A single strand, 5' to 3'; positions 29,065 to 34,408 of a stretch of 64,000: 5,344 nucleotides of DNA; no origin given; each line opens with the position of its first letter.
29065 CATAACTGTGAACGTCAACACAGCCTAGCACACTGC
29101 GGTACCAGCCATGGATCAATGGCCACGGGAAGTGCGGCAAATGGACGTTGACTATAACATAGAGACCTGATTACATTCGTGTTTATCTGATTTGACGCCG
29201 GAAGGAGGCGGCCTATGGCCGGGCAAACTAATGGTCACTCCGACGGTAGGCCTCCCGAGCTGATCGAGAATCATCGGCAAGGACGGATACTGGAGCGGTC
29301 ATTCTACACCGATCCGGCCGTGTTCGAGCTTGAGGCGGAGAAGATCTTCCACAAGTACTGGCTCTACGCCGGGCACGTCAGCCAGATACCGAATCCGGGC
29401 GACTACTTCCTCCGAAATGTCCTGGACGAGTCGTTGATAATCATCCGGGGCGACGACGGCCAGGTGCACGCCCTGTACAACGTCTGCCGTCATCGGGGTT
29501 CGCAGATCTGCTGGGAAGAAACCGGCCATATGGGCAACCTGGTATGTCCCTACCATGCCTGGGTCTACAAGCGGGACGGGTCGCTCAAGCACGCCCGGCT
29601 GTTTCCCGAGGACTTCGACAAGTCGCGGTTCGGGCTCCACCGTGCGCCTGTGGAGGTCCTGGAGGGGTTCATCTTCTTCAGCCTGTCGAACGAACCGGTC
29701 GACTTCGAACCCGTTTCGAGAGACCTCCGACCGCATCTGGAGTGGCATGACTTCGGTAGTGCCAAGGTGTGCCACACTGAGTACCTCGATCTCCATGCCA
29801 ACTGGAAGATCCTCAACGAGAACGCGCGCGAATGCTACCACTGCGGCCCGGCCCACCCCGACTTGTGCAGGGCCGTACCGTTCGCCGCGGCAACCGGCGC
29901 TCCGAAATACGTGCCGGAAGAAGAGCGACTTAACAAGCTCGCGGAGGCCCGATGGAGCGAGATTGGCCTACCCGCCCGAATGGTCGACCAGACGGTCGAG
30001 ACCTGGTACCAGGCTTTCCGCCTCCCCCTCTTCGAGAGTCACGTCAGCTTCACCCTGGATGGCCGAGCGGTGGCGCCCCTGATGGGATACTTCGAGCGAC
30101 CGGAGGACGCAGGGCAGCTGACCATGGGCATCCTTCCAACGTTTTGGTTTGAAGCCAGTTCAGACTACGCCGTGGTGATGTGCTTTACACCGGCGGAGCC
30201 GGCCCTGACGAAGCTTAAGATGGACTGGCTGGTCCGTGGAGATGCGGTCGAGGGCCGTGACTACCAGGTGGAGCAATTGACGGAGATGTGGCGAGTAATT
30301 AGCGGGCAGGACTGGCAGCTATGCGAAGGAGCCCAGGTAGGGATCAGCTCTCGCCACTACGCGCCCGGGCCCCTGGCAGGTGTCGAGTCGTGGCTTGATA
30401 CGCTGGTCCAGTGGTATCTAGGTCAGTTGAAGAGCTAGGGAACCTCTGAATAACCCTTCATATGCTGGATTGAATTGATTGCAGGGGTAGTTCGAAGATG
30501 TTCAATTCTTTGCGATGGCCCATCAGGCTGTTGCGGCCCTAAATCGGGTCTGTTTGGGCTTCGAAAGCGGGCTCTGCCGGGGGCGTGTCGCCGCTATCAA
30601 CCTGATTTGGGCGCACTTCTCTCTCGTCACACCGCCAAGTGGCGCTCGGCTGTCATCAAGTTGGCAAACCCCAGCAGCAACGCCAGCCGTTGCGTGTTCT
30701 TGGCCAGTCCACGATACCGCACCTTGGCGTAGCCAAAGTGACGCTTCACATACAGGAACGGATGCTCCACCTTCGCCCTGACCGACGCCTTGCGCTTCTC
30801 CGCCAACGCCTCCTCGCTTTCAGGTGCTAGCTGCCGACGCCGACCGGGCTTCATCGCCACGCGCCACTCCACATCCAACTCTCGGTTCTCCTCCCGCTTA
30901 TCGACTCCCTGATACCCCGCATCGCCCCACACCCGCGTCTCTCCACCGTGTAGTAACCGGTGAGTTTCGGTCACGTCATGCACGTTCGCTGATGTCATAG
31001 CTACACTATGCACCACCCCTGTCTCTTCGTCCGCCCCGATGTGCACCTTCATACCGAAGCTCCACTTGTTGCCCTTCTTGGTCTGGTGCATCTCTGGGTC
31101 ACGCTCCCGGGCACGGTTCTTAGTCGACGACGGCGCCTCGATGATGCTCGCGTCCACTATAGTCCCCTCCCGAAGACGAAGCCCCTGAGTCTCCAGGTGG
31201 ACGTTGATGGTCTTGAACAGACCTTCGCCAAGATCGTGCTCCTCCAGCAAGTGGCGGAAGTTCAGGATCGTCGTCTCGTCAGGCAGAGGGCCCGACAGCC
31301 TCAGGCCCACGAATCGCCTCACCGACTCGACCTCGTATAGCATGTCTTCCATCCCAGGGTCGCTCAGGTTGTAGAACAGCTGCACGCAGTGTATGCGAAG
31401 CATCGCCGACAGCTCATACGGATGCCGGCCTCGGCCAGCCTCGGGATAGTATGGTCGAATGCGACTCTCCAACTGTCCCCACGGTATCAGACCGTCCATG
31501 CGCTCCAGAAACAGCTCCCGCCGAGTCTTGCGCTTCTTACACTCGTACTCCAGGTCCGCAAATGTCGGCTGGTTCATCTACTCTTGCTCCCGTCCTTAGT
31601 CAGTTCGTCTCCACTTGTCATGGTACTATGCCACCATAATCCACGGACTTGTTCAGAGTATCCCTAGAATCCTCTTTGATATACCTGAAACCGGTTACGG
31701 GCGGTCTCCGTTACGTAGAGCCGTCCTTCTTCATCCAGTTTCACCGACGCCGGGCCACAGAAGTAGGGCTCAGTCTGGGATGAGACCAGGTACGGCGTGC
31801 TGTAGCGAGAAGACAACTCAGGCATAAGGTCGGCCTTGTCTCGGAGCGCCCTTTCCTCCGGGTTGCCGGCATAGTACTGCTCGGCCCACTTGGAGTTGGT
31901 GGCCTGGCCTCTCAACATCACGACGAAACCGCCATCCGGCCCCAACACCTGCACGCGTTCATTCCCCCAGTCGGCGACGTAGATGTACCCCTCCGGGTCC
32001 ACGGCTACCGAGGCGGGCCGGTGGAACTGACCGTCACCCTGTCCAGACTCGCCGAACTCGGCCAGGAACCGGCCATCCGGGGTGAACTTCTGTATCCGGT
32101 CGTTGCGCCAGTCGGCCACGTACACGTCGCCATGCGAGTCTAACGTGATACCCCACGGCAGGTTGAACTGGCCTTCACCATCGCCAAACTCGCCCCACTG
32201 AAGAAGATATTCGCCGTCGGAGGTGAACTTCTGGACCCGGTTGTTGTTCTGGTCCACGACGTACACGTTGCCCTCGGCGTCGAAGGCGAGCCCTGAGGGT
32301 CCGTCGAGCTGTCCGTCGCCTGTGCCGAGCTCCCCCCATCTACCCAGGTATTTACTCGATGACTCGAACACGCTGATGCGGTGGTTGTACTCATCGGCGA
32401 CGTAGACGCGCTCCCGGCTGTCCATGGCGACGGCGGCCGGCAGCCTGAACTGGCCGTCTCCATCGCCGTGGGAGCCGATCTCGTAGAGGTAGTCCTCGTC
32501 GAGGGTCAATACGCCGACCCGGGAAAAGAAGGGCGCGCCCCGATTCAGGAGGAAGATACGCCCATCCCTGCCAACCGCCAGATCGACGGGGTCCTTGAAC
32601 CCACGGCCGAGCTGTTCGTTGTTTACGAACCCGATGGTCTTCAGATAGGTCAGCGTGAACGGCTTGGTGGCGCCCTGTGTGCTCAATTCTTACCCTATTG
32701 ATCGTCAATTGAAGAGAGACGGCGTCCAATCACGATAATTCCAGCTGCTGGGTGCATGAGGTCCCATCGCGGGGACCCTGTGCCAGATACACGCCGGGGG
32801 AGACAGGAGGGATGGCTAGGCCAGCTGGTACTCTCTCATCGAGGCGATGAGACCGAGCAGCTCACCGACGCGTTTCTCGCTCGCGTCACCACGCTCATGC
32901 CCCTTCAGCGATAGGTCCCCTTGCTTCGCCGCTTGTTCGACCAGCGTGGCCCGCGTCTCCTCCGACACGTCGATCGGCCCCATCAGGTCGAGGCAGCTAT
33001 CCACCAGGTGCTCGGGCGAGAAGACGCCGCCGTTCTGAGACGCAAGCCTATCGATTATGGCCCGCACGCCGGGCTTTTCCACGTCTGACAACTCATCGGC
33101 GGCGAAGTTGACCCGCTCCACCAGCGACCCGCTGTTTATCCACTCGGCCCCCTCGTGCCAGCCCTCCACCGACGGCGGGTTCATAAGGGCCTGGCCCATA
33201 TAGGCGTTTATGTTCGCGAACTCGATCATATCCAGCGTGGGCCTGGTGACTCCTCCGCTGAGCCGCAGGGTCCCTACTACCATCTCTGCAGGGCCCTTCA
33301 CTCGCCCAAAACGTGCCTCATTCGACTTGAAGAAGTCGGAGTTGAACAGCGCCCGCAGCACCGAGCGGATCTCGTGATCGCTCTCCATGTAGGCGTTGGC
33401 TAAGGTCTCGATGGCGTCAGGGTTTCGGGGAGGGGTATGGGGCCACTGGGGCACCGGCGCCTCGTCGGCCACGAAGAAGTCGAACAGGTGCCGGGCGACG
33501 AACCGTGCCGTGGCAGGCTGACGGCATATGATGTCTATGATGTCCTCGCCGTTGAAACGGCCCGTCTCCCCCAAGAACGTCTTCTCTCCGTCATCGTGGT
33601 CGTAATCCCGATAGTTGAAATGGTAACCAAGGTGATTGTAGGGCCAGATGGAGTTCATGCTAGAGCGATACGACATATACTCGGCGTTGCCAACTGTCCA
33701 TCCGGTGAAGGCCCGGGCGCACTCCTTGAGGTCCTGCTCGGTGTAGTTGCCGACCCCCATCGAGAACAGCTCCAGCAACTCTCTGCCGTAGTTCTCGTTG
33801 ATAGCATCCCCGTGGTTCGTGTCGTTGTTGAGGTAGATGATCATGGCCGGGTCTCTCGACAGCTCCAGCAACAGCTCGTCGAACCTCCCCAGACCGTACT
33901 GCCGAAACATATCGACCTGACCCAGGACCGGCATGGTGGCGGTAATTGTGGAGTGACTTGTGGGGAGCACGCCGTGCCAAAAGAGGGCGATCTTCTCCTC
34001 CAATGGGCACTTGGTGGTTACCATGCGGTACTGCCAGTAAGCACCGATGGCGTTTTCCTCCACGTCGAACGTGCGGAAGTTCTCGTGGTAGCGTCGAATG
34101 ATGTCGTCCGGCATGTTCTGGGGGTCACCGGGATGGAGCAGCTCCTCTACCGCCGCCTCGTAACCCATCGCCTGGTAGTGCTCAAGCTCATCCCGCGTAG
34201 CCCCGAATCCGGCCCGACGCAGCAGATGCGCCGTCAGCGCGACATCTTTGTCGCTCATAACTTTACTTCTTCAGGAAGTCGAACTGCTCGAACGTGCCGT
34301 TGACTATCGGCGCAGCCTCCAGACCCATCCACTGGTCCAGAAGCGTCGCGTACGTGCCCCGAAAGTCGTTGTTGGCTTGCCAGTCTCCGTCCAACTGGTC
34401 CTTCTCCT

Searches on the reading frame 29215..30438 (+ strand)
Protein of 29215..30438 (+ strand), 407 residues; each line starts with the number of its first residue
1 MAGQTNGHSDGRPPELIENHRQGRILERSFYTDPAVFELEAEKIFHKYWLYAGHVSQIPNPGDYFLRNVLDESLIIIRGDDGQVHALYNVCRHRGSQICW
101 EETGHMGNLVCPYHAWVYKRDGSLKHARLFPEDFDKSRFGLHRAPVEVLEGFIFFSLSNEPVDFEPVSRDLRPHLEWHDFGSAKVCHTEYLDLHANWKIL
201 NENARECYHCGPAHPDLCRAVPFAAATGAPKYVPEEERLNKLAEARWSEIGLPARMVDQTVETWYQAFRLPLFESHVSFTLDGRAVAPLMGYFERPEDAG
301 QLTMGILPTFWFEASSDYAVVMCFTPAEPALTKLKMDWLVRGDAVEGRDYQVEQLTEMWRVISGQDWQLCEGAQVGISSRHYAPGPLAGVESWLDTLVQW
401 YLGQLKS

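Call 6: search_protein_families(library=pfam, proteins=[window:29215-30438:+], max_evalue=0.001)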
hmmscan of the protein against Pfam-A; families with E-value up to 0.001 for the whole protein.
window:29215-30438:+ (407 aa): 2 families
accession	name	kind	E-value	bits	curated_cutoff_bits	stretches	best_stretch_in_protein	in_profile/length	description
PF00848.25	Ring_hydroxyl_A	-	8.8e-30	104.6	24.9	1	182-405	3-206/208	Ring hydroxylating alpha subunit (catalytic domain)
PF00355.32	Rieske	-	5.5e-17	61.9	20.3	1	49-127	2-78/88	Rieske [2Fe-2S] domain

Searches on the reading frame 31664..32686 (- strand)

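Call 6: search_protein_families(library=pfam, proteins=[window:31664-32686:-], max_evalue=0.001)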
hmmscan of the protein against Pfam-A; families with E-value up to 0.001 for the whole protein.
window:31664-32686:- (340 aa): 12 families
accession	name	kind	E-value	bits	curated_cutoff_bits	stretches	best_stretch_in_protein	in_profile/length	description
PF01436.27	NHL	-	1.1e-44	148.8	20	5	174-201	1-28/28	NHL repeat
PF08450.18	SGL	-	9.7e-16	58.5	26.3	2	91-161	145-217/246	SMP-30/Gluconolactonase/LRE-like region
PF06739.17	SBBP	-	7.6e-11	42.2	20.5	0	112-144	4-29/38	Beta-propeller repeat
PF17170.10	DUF5128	-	1.3e-10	41.4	22.9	0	186-243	54-112/321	6-bladed beta-propeller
PF25021.1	TEN_NHL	-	6.6e-10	38.9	27.1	0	218-247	326-355/357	Teneurin NHL domain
PF02393.21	US22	-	1.2e-09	38.7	35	0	165-199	68-103/124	US22 like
PF24684.1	Vgb_lyase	-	2e-07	30.5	50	1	128-239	181-282/290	Virginiamycin B lyase family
PF23500.1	DUF7133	-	8.2e-06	25.8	27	0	221-245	328-352/385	Domain of unknown function (DUF7133)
PF14433.11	SUKH-3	-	1.2e-05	25.9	23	0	224-249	110-133/146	SUKH-3 immunity protein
PF20067.5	SSL_N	-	1.6e-05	25.1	18.9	0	222-238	21-37/46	Strictosidine synthase-like, N-terminal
PF13449.12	Phytase-like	-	0.00015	22.2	27.6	0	179-211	72-104/284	Esterase-like activity of phytase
PF09189.15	DUF1952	-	0.00095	19.4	22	0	62-86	8-32/73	Domain of unknown function (DUF1952)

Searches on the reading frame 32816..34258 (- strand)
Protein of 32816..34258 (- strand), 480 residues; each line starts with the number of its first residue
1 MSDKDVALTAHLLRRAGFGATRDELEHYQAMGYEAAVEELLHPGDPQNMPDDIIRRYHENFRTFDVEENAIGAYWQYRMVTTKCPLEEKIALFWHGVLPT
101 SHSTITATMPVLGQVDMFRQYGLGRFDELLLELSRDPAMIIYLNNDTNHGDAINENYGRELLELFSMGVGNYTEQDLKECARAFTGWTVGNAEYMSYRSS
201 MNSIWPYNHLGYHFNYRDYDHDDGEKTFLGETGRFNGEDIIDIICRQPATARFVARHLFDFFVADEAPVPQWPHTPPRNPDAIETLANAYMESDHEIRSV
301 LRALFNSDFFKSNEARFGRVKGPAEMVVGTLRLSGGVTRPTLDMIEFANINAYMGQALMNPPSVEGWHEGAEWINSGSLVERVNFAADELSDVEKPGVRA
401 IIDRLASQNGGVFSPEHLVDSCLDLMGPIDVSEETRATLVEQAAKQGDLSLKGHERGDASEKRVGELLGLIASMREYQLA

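Call 6: search_protein_families(library=pfam, proteins=[window:32816-34258:-], max_evalue=0.001)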
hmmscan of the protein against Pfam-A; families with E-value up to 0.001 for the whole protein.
window:32816-34258:- (480 aa): 1 family
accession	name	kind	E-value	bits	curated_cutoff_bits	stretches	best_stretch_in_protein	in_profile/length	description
PF08811.16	DUF1800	-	3e-102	343.4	26.1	1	11-479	1-419/419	Protein of unknown function (DUF1800)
